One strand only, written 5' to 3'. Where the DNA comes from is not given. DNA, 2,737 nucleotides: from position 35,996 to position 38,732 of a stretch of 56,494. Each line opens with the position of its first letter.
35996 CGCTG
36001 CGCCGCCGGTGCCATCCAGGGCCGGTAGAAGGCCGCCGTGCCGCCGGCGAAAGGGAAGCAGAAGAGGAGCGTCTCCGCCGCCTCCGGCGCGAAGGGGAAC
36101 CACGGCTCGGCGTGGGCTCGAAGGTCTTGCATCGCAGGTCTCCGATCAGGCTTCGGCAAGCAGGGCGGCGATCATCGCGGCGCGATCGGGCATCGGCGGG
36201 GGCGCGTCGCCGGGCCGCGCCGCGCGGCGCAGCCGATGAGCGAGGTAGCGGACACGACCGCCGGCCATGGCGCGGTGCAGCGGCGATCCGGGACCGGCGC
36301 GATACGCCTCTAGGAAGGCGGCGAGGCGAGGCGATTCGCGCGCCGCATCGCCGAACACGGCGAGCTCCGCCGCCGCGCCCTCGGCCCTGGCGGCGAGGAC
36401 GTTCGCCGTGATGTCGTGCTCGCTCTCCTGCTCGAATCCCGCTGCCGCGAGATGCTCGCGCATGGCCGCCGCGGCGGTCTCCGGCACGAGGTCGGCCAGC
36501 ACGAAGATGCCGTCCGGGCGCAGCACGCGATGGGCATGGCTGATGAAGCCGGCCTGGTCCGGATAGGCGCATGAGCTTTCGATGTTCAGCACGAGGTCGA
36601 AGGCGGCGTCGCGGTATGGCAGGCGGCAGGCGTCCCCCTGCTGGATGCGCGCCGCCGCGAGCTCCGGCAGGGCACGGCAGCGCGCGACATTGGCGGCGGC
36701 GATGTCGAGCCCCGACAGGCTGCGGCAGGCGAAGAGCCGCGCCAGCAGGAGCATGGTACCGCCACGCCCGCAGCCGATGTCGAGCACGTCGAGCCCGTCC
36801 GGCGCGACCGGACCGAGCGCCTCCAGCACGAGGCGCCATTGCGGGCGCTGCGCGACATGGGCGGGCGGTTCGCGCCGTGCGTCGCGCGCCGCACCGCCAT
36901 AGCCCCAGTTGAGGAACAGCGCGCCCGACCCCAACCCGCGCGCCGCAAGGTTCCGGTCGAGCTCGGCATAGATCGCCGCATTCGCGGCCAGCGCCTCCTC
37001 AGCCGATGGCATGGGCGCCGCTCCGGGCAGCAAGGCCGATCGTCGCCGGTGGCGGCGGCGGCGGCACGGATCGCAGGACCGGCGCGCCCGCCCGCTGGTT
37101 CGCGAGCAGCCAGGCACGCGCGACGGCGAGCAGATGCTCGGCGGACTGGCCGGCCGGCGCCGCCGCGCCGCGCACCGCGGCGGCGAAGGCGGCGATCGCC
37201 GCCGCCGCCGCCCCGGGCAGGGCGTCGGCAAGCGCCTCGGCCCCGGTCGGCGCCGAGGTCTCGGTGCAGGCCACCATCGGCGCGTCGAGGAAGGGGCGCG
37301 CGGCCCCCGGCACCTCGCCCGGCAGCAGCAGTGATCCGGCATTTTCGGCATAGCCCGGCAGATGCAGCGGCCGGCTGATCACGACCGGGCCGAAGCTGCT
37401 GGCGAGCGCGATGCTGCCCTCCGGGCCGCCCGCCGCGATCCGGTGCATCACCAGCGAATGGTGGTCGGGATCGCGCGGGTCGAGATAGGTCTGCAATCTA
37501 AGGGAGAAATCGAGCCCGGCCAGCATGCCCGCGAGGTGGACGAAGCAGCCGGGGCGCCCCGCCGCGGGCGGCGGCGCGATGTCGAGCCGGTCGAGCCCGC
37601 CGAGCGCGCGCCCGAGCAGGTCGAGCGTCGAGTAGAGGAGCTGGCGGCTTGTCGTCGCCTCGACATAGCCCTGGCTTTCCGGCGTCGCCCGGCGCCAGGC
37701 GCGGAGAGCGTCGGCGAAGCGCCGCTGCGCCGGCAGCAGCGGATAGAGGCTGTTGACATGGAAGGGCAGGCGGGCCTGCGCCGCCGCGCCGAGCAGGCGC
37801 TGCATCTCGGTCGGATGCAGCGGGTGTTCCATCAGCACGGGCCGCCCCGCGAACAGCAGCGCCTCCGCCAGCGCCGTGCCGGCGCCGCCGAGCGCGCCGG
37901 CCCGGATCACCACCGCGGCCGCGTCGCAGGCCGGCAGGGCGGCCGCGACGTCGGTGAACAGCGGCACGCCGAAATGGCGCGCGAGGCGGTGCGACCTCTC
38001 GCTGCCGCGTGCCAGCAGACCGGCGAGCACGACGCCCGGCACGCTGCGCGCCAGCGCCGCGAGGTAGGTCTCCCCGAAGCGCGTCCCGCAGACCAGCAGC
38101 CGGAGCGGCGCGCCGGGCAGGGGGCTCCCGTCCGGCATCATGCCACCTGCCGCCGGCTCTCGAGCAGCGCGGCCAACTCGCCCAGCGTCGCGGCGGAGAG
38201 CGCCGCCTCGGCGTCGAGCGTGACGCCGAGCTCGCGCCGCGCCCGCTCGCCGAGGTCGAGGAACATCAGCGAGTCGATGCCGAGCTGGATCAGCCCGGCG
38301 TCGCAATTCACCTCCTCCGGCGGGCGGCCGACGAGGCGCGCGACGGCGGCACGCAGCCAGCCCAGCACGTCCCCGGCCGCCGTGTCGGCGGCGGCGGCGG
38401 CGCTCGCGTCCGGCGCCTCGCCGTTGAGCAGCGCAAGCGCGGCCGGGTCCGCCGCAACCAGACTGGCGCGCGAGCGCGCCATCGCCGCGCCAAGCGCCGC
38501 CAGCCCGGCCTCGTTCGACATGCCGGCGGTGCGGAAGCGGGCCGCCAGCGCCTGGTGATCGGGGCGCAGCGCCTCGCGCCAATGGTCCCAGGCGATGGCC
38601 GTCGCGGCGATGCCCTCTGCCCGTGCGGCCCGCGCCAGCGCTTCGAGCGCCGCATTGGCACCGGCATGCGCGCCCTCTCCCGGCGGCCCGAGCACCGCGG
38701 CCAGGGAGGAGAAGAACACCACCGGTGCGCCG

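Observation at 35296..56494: Fatty-acyl-primed yersiniabactin/micacocidin-like thiazoline siderophore assembly line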

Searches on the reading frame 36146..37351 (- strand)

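Call 5: search_protein_families(library=pfam, proteins=[window:36146-37351:-], max_evalue=0.001)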
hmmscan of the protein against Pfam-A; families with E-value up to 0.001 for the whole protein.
window:36146-37351:- (401 aa): 6 families
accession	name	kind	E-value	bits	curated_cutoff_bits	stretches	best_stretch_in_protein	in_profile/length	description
PF08241.18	Methyltransf_11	-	1.5e-18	67.7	21.2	1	190-285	1-95/95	Methyltransferase domain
PF13649.12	Methyltransf_25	-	3.1e-16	60.3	27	1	189-281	1-97/97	Methyltransferase domain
PF13847.12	Methyltransf_31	-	8.5e-15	55.1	27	1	186-296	4-114/145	Methyltransferase domain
PF13489.12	Methyltransf_23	-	1.7e-12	47.8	27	1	171-299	8-130/164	Methyltransferase domain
PF08242.18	Methyltransf_12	-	4.2e-10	40.7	30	1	190-283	1-98/98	Methyltransferase domain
PF02353.26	CMAS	-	0.0002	21.2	27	1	165-293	44-172/273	Mycolic acid cyclopropane synthetase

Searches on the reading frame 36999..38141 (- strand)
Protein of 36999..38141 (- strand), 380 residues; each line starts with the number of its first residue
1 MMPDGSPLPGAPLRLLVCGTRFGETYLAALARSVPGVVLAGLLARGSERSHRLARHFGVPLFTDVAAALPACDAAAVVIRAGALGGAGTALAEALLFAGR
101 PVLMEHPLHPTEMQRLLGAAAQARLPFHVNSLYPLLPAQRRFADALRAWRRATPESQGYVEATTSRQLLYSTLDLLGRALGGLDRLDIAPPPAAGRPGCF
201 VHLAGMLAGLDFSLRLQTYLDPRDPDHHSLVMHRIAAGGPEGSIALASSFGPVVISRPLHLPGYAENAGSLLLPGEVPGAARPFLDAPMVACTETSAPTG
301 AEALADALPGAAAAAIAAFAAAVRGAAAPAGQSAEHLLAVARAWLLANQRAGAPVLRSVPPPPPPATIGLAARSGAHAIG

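Call 37: find_homologous_proteins(query=window:36999-38141:-, max_evalue=1e-20)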
Query window:36999-38141:- (380 aa): 43 proteins with E <= 1e-20 among 8000 candidates.
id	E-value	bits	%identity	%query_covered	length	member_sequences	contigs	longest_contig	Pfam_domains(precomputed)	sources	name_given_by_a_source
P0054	8.7e-236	800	100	100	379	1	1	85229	PF01408.29,PF21390.3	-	-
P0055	8.4e-134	464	66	98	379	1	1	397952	PF01408.29,PF21390.3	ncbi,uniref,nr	ncbi:Gfo/Idh/MocA family oxidoreductase [Siccirubricoccus phaeus]|uniref:Gfo/Idh/MocA family oxidore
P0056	2.4e-128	446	64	97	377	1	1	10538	PF01408.29,PF21390.3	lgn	-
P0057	1.9e-127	444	65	95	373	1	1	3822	PF01408.29,PF21390.3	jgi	jgi:thiazolinyl imide reductase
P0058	8.8e-123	428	61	97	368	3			PF01408.29,PF21390.3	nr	nr:Gfo/Idh/MocA family oxidoreductase [Neoroseomonas terrae]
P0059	1.0e-110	388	59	94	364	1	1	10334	PF01408.29,PF21390.3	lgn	-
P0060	2.6e-102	361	53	95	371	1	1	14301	PF01408.29,PF21390.3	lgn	-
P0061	3.2e-101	357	54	95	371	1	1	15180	PF01408.29,PF21390.3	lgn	-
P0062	2.4e-98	348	53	96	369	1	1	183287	PF01408.29,PF21390.3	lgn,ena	-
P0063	2.4e-76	275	44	91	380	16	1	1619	PF01408.29,PF21390.3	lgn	-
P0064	5.5e-74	268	43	93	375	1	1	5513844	PF01408.29,PF21390.3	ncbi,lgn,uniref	ncbi:thiazolinyl imide reductase [Rhodopseudomonas palustris]|uniref:Thiazolinyl imide reductase n=1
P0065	1.0e-72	263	46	90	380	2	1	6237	PF01408.29,PF21390.3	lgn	-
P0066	2.6e-72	262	47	91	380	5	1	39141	PF01408.29,PF21390.3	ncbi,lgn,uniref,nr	ncbi:Gfo/Idh/MocA family oxidoreductase [Methylobacterium sp. R2-1]|uniref:Gfo/Idh/MocA family oxido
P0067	4.0e-71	258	46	90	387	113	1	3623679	PF01408.29,PF21390.3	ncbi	ncbi:Gfo/Idh/MocA family oxidoreductase [Ralstonia pseudosolanacearum]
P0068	7.2e-71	257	44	93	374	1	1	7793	PF01408.29,PF21390.3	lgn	-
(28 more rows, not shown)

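Call 38: find_encoding_contigs(protein=P0054, flank=10000, max_places=3)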
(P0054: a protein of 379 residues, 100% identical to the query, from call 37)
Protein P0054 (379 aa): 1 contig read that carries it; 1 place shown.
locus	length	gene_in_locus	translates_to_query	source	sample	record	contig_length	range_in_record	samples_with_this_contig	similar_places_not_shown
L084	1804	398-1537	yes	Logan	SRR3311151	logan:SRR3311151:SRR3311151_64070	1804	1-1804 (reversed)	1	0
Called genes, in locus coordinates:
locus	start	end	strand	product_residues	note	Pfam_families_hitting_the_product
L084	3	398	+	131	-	?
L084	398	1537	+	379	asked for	PF01408:GFO_IDH_MocA, PF21390:Irp3-like_C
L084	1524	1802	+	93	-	?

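Call 57: search_solved_structures(query=window:36999-38141:-, max_evalue=0.001)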
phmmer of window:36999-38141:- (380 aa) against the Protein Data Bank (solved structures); distinct sequences matched with E-value up to 0.001: 2.
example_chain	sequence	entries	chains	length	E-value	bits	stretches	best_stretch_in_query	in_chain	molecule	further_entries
4gmg_A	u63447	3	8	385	2.5e-56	194.6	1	2-363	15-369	Yersiniabactin biosynthetic protein YbtU | Irp3 protein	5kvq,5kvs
4gmf_A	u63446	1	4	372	2.5e-55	191.3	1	12-363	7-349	Yersiniabactin biosynthetic protein YbtU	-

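Call 60: find_encoding_contigs(protein=P0055, flank=10000, max_places=2)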
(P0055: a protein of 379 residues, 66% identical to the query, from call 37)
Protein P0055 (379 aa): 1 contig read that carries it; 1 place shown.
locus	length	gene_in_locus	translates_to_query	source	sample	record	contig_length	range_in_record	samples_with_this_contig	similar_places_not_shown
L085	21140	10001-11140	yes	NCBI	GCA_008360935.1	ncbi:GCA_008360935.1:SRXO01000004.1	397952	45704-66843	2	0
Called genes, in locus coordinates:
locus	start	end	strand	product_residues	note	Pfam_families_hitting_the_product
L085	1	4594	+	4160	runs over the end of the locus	PF00501:AMP-binding, PF00550:PP-binding, PF00109:ketoacyl-synt, PF02801:Ketoacyl-synt_C, PF00698:Acyl_transf_1, PF00106:adh_short, PF08659:KR, PF00550:PP-binding, +11 more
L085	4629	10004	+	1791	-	PF00109:ketoacyl-synt, PF02801:Ketoacyl-synt_C, PF16197:KAsynt_C_assoc, PF08241:Methyltransf_11, PF08242:Methyltransf_12, PF13489:Methyltransf_23, PF13649:Methyltransf_25, PF13847:Methyltransf_31, +3 more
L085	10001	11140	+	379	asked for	PF01408:GFO_IDH_MocA, PF21390:Irp3-like_C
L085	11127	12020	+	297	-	PF01209:Ubie_methyltran (weak), PF13489:Methyltransf_23, PF13847:Methyltransf_31, PF08241:Methyltransf_11, PF08242:Methyltransf_12, PF13649:Methyltransf_25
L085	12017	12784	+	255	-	PF00975:Thioesterase, PF12697:Abhydrolase_6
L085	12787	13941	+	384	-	PF25917:BSH_RND (weak), PF25973:BSH_CzcB (weak), PF25989:YknX_C (faint)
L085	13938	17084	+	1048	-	PF00873:ACR_tran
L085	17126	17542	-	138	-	PF05099:TerB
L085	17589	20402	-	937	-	PF13307:Helicase_C_2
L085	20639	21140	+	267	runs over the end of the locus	PF04794:YdjC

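Call 61: find_encoding_contigs(protein=P0062, flank=10000, max_places=2)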
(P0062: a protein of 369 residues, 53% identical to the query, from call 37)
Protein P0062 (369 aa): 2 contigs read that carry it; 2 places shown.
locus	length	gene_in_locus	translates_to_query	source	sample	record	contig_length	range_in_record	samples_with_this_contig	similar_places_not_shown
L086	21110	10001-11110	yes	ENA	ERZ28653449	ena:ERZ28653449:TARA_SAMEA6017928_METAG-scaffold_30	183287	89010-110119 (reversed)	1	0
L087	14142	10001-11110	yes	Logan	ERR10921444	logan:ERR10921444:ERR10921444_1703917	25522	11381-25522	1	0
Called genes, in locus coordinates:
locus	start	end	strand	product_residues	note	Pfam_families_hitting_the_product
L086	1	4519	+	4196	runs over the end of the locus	PF00501:AMP-binding, PF23024:AMP-dom_DIP2-like, PF00550:PP-binding, PF00109:ketoacyl-synt, PF02801:Ketoacyl-synt_C, PF16197:KAsynt_C_assoc, PF00698:Acyl_transf_1, PF00106:adh_short, +13 more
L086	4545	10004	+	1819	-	PF00109:ketoacyl-synt, PF02801:Ketoacyl-synt_C, PF16197:KAsynt_C_assoc, PF08241:Methyltransf_11, PF08242:Methyltransf_12, PF13649:Methyltransf_25, PF13847:Methyltransf_31, PF08659:KR, +4 more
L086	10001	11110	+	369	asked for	PF01408:GFO_IDH_MocA, PF21390:Irp3-like_C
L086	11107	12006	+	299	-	PF02353:CMAS (weak), PF01209:Ubie_methyltran (weak), PF13489:Methyltransf_23, PF08241:Methyltransf_11, PF08242:Methyltransf_12, PF13649:Methyltransf_25, PF13847:Methyltransf_31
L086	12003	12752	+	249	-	PF00975:Thioesterase, PF12697:Abhydrolase_6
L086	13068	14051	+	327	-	PF01207:Dus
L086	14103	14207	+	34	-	-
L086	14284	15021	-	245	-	PF23023:Anti-Pycsar_Apyc1, PF00753:Lactamase_B, PF12706:Lactamase_B_2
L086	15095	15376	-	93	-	PF03466:LysR_substrate (weak)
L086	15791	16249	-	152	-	PF06094:GGACT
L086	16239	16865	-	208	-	PF01471:PG_binding_1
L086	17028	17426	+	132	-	-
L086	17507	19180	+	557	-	PF01268:FTHFS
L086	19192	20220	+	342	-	PF00850:Hist_deacetyl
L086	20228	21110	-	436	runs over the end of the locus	PF07992:Pyr_redox_2 (weak), PF01266:DAO, PF01494:FAD_binding_3 (weak), PF01946:Thi4 (weak), PF12831:FAD_oxidored (weak), PF13450:NAD_binding_8 (weak)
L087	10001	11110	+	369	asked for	PF01408:GFO_IDH_MocA, PF21390:Irp3-like_C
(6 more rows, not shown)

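Call 65: search_protein_families(library=ncbifam, proteins=[window:36999-38141:-], max_evalue=0.00001)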
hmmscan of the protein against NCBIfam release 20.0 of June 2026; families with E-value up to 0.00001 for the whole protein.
window:36999-38141:- (380 aa): 1 family
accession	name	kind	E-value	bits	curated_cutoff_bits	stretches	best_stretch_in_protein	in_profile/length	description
TIGR01761.1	thiaz-red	subfamily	5.4e-85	286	188.8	1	14-356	5-344/350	thiazolinyl imide reductase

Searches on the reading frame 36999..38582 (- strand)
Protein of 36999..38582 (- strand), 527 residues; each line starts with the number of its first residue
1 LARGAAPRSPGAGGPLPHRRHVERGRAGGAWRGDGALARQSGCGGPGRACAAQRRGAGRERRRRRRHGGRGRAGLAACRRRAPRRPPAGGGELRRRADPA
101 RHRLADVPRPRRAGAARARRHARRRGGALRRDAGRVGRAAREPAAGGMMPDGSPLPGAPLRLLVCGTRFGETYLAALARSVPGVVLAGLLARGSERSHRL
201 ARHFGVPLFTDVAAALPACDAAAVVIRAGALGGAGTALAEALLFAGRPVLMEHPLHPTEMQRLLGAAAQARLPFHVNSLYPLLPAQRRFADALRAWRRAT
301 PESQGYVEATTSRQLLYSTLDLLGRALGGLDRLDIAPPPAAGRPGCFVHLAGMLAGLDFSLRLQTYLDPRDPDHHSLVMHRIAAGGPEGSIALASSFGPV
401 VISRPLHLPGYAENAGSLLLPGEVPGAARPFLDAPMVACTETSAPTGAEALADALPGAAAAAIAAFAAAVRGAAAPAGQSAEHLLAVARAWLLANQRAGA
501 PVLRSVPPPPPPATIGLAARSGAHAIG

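Call 6: search_protein_families(library=pfam, proteins=[window:36999-38582:-], max_evalue=0.001)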
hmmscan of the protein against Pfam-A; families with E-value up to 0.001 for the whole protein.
window:36999-38582:- (527 aa): 2 families
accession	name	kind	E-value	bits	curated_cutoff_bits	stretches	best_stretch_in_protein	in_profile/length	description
PF21390.2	Irp3-like_C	-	1.1e-30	106.5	27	1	306-401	5-98/100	Thiazolinyl imine reductase Irp3-like, C-terminal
PF01408.29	GFO_IDH_MocA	-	7e-17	62.7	24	1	161-277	2-119/120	Oxidoreductase family, NAD-binding Rossmann fold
